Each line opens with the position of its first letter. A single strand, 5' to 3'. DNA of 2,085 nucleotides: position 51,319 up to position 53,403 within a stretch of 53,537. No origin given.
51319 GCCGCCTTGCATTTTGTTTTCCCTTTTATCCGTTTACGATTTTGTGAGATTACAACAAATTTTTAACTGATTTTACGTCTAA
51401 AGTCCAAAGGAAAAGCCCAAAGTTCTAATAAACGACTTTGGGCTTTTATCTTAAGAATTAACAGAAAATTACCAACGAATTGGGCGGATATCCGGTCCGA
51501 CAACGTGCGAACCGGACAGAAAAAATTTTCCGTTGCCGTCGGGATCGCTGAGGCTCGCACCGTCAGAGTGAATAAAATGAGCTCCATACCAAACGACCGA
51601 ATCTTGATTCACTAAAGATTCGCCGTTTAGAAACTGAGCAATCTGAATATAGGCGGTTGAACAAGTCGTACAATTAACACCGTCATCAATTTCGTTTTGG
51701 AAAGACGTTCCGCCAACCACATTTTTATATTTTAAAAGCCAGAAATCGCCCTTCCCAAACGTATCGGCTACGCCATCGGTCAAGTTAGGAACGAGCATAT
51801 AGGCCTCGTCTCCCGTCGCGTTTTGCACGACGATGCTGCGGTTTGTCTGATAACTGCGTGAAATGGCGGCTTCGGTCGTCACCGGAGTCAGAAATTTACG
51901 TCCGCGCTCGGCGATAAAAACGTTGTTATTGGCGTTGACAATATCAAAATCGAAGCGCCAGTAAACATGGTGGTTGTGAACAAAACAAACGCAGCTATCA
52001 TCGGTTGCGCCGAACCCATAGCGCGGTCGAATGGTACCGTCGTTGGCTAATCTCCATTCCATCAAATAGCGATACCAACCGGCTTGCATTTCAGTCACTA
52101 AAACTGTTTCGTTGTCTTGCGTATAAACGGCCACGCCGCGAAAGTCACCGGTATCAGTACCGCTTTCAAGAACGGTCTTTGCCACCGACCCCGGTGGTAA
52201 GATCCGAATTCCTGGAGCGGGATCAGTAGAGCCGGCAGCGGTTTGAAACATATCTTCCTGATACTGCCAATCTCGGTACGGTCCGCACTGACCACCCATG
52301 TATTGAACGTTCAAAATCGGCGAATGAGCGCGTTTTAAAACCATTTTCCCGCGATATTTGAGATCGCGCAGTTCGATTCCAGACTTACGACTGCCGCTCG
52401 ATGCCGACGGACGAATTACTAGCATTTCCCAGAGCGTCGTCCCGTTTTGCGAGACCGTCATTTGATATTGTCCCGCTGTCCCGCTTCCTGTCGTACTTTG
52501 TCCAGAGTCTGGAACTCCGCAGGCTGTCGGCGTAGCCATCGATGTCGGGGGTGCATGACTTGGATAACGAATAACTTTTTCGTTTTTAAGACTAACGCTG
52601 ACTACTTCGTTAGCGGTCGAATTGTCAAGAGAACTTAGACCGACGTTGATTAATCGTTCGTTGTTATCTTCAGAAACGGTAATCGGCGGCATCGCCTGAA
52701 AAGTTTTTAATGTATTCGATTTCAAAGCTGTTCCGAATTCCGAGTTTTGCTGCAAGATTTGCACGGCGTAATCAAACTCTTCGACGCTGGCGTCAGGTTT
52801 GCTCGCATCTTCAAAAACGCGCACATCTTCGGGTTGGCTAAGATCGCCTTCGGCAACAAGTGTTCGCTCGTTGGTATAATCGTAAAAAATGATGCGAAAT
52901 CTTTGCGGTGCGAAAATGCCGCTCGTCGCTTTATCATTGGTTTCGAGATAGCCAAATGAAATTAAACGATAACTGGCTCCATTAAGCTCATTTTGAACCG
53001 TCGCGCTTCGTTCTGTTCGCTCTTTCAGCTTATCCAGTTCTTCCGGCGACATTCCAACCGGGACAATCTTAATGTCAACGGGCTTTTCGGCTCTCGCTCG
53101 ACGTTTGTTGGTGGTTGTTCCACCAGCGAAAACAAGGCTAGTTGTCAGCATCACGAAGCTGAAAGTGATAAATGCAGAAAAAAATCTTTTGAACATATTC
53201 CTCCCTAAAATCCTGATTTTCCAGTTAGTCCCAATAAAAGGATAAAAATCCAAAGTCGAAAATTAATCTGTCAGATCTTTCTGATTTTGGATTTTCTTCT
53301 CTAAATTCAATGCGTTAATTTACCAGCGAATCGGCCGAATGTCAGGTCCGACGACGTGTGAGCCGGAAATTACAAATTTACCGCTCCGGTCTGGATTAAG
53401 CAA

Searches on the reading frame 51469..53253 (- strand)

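Call 16: search_protein_families(library=pfam, proteins=[window:51469-53253:-], max_evalue=0.001)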
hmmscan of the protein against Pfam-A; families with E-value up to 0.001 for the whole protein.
window:51469-53253:- (594 aa): 1 family
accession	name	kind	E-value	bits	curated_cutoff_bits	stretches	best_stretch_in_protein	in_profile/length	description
PF01179.26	Cu_amine_oxid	-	2e-05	24.2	27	0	421-478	204-261/407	Copper amine oxidase, enzyme domain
